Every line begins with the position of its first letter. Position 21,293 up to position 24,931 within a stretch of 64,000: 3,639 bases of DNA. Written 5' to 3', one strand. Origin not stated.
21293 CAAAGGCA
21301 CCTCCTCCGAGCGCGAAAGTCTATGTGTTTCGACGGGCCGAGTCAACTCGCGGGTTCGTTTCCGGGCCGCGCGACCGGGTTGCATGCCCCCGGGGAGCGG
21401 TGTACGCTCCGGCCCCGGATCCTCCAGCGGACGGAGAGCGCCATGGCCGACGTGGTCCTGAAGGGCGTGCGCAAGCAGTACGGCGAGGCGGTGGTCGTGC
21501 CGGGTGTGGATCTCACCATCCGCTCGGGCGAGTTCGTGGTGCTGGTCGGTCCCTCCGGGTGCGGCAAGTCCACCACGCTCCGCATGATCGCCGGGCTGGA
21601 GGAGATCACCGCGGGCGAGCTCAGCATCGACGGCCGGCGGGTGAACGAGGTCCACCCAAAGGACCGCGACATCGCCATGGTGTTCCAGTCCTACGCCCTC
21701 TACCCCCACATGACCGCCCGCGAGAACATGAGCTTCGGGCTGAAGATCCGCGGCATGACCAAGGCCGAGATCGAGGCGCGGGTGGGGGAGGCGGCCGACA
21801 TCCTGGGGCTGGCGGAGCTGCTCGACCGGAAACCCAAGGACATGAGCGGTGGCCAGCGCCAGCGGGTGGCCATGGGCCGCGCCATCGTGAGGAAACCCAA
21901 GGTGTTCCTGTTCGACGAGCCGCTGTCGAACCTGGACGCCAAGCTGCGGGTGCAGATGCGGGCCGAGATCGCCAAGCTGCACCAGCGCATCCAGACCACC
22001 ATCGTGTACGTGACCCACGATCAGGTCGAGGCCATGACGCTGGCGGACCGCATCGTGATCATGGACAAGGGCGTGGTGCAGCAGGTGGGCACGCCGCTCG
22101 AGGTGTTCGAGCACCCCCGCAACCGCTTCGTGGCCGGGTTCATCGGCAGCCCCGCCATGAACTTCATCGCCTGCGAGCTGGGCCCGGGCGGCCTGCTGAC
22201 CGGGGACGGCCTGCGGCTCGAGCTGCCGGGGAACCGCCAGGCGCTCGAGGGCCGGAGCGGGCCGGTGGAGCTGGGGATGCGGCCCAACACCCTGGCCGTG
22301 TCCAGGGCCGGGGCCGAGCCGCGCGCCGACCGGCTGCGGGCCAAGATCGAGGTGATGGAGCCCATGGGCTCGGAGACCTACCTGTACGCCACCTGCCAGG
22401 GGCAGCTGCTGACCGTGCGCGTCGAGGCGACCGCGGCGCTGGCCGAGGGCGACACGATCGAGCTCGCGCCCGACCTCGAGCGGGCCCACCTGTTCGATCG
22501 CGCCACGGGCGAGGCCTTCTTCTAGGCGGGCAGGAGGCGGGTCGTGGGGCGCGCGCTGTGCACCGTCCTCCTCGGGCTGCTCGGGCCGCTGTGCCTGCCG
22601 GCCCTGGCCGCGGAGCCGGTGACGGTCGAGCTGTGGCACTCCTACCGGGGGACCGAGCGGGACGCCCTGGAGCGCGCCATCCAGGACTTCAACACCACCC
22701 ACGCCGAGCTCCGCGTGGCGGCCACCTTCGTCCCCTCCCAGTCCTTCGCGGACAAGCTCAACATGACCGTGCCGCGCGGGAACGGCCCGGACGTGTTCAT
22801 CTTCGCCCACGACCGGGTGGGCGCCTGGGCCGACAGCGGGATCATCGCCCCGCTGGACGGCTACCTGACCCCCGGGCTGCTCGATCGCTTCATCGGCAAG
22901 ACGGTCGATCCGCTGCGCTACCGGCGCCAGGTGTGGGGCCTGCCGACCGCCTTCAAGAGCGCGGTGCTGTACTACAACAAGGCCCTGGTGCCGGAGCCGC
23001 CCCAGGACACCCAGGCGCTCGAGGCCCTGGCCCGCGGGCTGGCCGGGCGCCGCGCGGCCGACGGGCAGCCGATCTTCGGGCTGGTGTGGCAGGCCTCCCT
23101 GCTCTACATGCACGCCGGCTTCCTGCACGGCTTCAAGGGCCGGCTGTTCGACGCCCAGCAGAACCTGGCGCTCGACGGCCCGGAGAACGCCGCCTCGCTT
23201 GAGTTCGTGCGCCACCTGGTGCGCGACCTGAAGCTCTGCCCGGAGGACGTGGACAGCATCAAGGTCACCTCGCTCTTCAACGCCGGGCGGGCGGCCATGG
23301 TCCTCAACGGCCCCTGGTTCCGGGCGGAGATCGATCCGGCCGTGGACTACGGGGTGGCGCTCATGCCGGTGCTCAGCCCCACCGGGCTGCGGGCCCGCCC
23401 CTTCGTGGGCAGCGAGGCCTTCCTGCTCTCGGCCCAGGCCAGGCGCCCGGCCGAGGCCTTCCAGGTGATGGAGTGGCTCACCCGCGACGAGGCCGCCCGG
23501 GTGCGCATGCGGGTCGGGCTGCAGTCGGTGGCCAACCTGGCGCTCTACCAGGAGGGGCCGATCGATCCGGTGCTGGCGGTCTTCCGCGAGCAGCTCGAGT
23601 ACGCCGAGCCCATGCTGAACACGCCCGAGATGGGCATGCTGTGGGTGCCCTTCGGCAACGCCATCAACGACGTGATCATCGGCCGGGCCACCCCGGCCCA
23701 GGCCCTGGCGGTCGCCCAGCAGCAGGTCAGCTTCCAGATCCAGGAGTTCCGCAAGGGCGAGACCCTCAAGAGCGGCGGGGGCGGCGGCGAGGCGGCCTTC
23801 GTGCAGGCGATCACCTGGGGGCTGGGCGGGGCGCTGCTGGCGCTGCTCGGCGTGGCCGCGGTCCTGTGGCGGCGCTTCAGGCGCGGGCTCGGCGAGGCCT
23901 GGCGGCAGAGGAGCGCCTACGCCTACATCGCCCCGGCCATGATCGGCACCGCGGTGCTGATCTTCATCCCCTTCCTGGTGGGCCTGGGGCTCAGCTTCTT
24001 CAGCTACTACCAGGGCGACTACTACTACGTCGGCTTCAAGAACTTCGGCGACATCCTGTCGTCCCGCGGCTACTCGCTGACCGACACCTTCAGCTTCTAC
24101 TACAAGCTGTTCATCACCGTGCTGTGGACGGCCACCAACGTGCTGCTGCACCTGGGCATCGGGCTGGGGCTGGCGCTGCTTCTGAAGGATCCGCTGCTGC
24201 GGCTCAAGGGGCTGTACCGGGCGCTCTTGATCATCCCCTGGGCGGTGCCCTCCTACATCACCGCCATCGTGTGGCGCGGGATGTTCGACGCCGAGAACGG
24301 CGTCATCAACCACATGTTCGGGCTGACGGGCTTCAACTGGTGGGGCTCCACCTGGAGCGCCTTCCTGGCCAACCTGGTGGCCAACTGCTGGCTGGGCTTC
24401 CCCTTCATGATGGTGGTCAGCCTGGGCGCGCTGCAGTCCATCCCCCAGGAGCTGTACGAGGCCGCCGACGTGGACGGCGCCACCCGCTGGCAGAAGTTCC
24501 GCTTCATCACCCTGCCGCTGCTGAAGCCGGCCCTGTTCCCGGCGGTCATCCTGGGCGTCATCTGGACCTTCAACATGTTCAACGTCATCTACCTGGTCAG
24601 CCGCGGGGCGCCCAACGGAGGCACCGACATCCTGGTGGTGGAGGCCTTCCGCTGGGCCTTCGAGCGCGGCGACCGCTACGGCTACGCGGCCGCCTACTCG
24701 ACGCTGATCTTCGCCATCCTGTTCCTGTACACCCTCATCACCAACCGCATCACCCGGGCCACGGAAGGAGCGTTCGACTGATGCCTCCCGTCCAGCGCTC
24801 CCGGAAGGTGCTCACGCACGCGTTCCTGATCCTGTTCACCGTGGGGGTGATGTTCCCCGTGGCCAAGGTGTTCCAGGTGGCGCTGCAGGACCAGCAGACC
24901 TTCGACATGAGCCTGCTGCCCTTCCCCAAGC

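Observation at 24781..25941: MalG-type ABC permease with a cytochrome-c-like CxxCH domain inserted in its first periplasmic loop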

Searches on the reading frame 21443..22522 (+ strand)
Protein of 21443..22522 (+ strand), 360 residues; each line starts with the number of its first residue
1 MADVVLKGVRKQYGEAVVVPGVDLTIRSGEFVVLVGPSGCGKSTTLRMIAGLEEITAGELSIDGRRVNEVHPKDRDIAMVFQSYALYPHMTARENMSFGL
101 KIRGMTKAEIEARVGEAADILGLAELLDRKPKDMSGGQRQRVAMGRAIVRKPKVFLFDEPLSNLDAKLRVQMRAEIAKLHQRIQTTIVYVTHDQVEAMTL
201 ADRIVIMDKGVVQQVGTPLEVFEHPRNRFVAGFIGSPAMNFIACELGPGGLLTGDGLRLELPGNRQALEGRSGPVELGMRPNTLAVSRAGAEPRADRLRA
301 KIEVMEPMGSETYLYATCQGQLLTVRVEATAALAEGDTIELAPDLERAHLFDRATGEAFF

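Call 5: search_protein_families(library=pfam, proteins=[window:21443-22522:+], max_evalue=1)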
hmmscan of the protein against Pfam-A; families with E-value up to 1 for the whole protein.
seq(360 aa): 24 families
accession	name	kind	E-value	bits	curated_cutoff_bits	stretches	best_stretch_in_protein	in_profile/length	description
PF00005.33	ABC_tran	-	1.4e-34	120.1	25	1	21-161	3-136/137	ABC transporter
PF17912.7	OB_MalK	-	1.6e-09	39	27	1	235-281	1-50/53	MalK OB fold domain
PF08402.16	TOBE_2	-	5.2e-09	36.5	21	1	277-351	1-76/76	TOBE domain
PF03459.23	TOBE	-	7.7e-07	29.7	22.3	1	297-349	6-63/64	TOBE domain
PF02463.25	SMC_N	-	9.2e-07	28.9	40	1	29-210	24-217/220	RecF/RecN/SMC N terminal domain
PF13304.12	AAA_21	-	0.0001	22.9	27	1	31-52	1-22/304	AAA domain, putative AbiEii toxin, Type IV TA system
PF13401.12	AAA_22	-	0.0012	19.6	27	1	28-53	4-29/130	AAA domain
PF03193.22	RsgA_GTPase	-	0.0028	17.9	30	1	29-62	106-139/174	RsgA GTPase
PF03215.21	Rad17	-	0.0046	17.3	23.8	1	30-52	46-68/186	Rad17 P-loop domain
PF20720.3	nSTAND3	-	0.0076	16.4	27.2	1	30-50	18-38/155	Novel STAND NTPase 3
PF13521.12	AAA_28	-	0.0085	16.8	27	1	32-52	2-22/164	AAA domain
PF16565.11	MIT_C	-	0.0093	16.3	25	1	165-233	59-125/142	Phospholipase D-like domain at C-terminus of MIT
PF13191.12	AAA_16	-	0.0094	16.9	32.6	1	28-50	21-45/167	AAA ATPase domain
PF00004.35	AAA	-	0.011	16.7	21.2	1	32-81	1-50/131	ATPase family associated with various cellular activities (AAA)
PF20703.3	nSTAND1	-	0.012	15.7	27.1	1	26-82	30-86/379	Novel STAND NTPase 1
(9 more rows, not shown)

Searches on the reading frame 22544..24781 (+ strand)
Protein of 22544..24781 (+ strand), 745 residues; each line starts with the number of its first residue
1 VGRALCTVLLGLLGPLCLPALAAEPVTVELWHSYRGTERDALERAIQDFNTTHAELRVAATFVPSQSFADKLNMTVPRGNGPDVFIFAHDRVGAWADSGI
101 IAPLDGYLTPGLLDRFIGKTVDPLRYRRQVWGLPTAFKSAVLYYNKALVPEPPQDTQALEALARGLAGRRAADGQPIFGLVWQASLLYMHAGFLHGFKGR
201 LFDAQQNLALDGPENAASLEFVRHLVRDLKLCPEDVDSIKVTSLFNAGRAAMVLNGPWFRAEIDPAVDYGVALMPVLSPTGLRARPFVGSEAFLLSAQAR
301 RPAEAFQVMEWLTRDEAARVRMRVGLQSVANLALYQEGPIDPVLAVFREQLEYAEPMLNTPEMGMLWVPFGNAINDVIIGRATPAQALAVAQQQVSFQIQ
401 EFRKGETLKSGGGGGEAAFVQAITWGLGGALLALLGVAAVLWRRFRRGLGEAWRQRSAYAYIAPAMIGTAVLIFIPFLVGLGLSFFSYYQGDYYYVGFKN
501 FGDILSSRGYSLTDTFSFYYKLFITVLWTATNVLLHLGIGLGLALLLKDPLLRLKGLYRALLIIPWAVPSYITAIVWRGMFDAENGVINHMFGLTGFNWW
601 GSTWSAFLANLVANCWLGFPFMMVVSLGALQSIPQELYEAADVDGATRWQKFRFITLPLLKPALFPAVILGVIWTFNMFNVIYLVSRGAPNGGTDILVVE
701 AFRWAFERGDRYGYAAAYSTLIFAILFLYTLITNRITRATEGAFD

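Call 5: search_protein_families(library=pfam, proteins=[window:22544-24781:+], max_evalue=1)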
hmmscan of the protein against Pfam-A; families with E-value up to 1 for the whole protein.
window:22544-24781:+ (745 aa): 3 families
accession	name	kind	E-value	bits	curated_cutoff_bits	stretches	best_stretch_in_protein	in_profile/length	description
PF01547.30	SBP_bac_1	-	3.5e-26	93.4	26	1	37-318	3-306/307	Bacterial extracellular solute-binding protein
PF13416.11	SBP_bac_8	-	1.2e-23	84.8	27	1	45-318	2-249/279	Bacterial extracellular solute-binding protein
PF00528.27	BPD_transp_1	-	1.4e-18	67.7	26.4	1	544-736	9-182/184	Binding-protein-dependent transport system inner membrane component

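Call 6: search_protein_families(library=ncbifam, proteins=[window:22544-24781:+], max_evalue=1)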
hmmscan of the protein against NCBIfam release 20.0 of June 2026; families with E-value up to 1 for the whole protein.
window:22544-24781:+ (745 aa): 37 families (the best 25 are shown)
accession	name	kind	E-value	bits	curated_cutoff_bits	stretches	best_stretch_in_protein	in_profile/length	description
NF008232.0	PRK10999.1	equivalog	5.9e-48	163.9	392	2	496-739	265-517/520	maltose ABC transporter permease MalF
NF007011.0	PRK09474.1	equivalog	1.2e-43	149.4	291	1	66-395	67-394/396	maltose/maltodextrin ABC transporter substrate-binding protein MalE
NF053763.1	ABCarbgalBndGanS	equivalog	6.5e-31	107.5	700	1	40-400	51-416/420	galactooligosaccharide ABC transporter substrate-binding protein GanS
NF007852.0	PRK10561.1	equivalog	7.3e-23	81.8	335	1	458-735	14-286/295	sn-glycerol-3-phosphate ABC transporter permease UgpA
NF040931.1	ABC_arch_GlcT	equivalog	3.2e-18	66.4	360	1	463-725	3-259/278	glucose ABC transporter permease GlcT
TIGR03262.1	PhnU2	equivalog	3.8e-14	52.2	593.25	1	471-724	16-244/546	putative 2-aminoethylphosphonate ABC transporter permease subunit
TIGR00969.1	3a0106s02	subfamily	5.6e-14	52.2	240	1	522-731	63-260/272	sulfate ABC transporter permease subunit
TIGR01581.1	Mo_ABC_porter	hypoth_equivalog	1.2e-13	51.1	210.3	1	521-728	22-221/225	ABC transporter permease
TIGR02141.1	modB_ABC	equivalog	6.9e-13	48.7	182.6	1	525-734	3-203/208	molybdate ABC transporter permease subunit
TIGR02139.1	permease_CysT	equivalog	8.3e-11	42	246.1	1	524-738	54-260/265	sulfate ABC transporter permease subunit CysT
NF008208.0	PRK10971.1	equivalog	4.9e-08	32.8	415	1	524-702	62-234/277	sulfate/thiosulfate ABC transporter permease CysT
NF008231.0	PRK10998.1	equivalog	9.8e-08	31.9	261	1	568-728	131-279/296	maltose ABC transporter permease MalG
NF006939.0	PRK09421.1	equivalog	1.1e-07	31.5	262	1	529-675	19-161/230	molybdate ABC transporter permease subunit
TIGR02140.1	permease_CysW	equivalog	1.7e-07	31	329.1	1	522-736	49-254/261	sulfate ABC transporter permease subunit CysW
NF007044.0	PRK09497.1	equivalog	2.8e-07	30.3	348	1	471-734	21-272/285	spermidine/putrescine ABC transporter permease PotB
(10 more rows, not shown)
